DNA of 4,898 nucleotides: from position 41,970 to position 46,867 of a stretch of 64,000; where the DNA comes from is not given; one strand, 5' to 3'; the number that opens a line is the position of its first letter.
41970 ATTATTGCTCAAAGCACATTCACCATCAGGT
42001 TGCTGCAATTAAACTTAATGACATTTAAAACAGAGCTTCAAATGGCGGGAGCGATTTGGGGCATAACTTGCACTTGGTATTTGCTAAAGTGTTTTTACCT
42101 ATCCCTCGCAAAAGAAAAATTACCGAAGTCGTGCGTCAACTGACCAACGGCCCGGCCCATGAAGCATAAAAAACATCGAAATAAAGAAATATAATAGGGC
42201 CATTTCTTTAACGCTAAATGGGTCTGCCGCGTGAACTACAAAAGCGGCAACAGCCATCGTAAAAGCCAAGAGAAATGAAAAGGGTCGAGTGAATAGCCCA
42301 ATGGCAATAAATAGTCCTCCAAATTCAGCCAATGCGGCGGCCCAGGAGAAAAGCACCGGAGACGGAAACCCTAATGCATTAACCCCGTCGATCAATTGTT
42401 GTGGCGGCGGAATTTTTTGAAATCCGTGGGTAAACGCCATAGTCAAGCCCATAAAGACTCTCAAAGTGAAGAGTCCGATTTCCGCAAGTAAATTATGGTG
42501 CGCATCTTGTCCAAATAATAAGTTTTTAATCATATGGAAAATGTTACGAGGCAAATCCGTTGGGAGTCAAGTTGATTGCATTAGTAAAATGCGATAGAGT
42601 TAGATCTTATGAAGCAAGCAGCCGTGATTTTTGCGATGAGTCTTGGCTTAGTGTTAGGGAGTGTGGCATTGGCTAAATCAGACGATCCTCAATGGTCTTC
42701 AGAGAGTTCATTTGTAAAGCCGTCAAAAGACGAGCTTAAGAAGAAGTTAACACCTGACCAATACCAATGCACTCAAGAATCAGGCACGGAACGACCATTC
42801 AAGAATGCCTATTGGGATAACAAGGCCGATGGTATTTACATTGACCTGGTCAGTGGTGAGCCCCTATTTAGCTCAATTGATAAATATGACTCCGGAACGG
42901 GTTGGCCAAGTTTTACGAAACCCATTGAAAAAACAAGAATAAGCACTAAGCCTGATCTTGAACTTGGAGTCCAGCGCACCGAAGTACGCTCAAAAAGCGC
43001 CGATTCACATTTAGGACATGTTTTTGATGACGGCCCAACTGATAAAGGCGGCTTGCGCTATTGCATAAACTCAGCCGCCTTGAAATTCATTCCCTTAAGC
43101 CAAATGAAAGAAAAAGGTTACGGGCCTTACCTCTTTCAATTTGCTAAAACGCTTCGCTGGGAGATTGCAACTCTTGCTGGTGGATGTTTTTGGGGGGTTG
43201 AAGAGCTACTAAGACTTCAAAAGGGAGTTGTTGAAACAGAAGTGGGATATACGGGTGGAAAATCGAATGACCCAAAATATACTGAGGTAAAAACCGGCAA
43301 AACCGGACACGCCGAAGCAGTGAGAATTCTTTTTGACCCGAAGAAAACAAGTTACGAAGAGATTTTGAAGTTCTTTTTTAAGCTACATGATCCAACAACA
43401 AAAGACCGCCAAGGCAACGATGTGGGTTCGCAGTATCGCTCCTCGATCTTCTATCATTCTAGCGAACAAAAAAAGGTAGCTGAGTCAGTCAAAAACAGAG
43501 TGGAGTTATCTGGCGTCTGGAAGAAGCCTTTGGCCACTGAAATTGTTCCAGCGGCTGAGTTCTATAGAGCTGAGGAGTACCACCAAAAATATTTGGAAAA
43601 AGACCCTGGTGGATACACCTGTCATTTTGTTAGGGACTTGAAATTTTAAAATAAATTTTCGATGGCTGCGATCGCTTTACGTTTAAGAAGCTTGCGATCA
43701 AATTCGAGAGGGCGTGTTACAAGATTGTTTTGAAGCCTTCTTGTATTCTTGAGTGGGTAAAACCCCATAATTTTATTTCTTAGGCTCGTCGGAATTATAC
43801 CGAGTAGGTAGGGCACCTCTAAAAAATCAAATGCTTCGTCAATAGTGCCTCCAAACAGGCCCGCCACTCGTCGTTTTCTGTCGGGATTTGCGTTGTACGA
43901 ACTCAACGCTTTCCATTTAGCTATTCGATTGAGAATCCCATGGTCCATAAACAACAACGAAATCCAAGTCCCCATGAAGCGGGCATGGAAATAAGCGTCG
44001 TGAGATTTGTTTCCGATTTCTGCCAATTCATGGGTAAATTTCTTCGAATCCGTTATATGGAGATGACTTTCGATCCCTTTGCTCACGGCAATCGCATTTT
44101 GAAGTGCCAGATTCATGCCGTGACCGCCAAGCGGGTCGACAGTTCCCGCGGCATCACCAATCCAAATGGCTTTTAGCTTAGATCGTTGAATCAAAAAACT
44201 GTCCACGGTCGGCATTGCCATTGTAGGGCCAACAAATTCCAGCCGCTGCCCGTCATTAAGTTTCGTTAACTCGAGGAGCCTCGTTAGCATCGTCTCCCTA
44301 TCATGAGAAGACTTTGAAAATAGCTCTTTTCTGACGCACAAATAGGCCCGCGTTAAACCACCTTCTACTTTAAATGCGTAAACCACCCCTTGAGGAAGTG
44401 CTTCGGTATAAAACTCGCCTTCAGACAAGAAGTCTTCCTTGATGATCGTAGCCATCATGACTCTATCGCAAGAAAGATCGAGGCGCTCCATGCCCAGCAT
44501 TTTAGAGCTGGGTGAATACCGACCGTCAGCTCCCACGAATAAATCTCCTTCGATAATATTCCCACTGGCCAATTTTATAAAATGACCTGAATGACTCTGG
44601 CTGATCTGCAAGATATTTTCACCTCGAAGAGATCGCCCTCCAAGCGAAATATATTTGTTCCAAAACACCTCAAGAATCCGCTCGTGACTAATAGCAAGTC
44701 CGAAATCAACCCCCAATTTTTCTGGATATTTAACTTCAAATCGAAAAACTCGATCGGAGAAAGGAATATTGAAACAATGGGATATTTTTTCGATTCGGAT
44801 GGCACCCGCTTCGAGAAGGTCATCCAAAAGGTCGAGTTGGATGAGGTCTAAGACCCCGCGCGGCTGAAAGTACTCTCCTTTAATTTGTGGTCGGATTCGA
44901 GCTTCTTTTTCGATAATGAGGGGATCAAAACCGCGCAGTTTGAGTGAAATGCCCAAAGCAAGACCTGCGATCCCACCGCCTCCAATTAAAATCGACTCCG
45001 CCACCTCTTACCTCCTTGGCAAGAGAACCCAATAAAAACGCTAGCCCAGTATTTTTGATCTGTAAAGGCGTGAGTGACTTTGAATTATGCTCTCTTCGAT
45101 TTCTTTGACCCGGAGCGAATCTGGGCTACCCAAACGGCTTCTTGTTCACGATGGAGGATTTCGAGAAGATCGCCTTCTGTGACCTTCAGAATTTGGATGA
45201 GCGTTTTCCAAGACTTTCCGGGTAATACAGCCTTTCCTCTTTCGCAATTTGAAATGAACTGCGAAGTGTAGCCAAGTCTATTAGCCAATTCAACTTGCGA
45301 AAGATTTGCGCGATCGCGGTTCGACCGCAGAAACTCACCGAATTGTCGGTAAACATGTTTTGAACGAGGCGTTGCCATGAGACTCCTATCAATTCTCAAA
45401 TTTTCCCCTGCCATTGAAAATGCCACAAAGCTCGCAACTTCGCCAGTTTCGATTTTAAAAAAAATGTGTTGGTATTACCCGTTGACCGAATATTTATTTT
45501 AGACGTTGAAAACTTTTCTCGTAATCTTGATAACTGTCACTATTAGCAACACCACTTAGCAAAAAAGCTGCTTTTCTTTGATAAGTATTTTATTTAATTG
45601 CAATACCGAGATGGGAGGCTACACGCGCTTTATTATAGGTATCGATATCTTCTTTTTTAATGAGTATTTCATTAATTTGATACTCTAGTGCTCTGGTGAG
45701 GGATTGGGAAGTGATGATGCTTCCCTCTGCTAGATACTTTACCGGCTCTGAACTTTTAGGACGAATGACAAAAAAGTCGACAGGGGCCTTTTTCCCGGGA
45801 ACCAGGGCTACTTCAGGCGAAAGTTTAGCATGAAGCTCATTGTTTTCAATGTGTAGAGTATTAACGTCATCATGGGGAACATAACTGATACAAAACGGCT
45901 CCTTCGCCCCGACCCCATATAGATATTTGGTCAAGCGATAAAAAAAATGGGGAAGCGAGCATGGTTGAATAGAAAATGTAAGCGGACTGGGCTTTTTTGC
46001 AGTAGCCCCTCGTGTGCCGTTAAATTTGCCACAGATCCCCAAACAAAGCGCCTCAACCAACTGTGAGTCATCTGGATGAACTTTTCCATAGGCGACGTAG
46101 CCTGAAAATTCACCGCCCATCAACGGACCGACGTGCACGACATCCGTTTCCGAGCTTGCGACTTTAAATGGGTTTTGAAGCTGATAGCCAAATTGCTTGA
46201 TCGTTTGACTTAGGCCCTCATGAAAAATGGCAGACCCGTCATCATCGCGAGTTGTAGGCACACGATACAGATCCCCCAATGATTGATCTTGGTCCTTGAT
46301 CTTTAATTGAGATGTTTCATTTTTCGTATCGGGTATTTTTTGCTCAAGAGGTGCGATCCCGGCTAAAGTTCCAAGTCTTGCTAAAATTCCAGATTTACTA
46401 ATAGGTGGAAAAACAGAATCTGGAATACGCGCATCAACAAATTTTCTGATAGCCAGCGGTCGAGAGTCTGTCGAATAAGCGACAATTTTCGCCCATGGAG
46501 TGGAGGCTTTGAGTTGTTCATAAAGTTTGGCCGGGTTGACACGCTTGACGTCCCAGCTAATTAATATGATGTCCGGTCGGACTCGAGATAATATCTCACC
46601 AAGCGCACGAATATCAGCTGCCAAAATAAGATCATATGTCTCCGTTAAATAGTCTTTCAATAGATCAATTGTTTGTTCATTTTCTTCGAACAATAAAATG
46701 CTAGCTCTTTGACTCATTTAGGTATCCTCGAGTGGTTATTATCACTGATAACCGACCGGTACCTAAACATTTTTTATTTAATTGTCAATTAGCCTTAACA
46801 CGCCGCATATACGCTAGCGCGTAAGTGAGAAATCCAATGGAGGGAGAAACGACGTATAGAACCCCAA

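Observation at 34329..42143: Sigma54-driven six-gene operon of unknown exported proteins: candidate multi-component pore-forming or polymorphic toxin system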

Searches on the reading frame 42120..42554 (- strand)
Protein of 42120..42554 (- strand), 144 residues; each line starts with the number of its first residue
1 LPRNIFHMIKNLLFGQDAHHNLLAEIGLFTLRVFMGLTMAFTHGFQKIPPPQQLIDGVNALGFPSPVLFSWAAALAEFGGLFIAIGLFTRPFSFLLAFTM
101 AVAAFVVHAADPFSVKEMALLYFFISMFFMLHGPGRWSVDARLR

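Call 12: search_protein_families(library=pfam, proteins=[window:42120-42554:-], max_evalue=0.001)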
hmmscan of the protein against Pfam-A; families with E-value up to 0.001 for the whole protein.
window:42120-42554:- (144 aa): 1 family
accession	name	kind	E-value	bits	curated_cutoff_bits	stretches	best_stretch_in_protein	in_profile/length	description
PF07681.17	DoxX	-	4.7e-16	59.6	23.6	1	27-109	1-85/85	DoxX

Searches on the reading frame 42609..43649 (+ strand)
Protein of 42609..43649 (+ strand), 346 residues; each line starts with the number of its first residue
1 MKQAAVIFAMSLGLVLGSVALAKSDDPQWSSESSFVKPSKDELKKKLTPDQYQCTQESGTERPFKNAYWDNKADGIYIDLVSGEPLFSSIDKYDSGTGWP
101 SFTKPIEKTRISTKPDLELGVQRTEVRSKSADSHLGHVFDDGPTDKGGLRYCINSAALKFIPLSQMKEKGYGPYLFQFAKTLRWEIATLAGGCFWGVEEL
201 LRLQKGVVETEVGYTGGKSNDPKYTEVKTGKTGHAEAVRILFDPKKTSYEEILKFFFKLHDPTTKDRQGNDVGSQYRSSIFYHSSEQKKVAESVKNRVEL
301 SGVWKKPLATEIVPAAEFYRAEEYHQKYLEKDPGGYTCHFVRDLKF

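Call 12: search_protein_families(library=pfam, proteins=[window:42609-43649:+], max_evalue=0.001)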
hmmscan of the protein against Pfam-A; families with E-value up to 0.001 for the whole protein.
window:42609-43649:+ (346 aa): 2 families
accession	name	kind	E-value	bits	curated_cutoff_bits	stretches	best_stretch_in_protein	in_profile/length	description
PF01625.27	PMSR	-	4e-65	219.2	23.7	1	187-337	2-152/153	Peptide methionine sulfoxide reductase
PF01641.26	SelR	-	1.2e-47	161.1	24.9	1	47-162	1-116/116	SelR domain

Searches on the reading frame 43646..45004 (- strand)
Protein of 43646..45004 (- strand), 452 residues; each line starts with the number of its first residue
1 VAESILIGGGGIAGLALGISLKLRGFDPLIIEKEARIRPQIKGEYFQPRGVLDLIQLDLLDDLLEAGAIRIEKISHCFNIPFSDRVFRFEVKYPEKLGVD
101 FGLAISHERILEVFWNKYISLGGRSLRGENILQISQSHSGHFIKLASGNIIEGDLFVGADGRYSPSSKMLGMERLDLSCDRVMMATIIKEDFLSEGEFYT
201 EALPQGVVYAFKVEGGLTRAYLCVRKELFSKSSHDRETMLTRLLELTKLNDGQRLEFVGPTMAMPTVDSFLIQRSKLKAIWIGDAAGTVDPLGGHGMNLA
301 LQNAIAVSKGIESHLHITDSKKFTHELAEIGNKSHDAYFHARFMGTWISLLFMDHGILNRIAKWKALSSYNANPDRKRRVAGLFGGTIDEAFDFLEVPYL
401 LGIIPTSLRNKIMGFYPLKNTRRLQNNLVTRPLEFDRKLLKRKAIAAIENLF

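Call 12: search_protein_families(library=pfam, proteins=[window:43646-45004:-], max_evalue=0.001)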
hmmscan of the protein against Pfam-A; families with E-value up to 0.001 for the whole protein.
window:43646-45004:- (452 aa): 2 families
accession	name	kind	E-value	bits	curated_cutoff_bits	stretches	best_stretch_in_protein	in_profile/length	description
PF01494.25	FAD_binding_3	-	3.2e-13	50.1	22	1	5-314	4-321/349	FAD binding domain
PF13450.12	NAD_binding_8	-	0.00045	20.9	21.9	0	7-37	1-31/68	NAD(P)-binding Rossmann-like domain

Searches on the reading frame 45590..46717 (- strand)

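Call 12: search_protein_families(library=pfam, proteins=[window:45590-46717:-], max_evalue=0.001)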
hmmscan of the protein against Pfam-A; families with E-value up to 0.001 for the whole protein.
window:45590-46717:- (375 aa): 1 family
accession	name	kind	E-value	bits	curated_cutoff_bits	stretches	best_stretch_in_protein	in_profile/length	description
PF00072.30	Response_reg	-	1.6e-05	25.5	30.2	1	7-114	1-109/111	Response regulator receiver domain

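Call 90: search_protein_families(library=pfam, proteins=[window:45590-46717:-], max_evalue=0.001)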
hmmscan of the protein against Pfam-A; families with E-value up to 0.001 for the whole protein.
window:45590-46717:- (375 aa): 1 family
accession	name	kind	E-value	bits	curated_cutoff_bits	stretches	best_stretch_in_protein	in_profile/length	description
PF00072.30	Response_reg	-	1.6e-05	25.5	30.2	1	7-114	1-109/111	Response regulator receiver domain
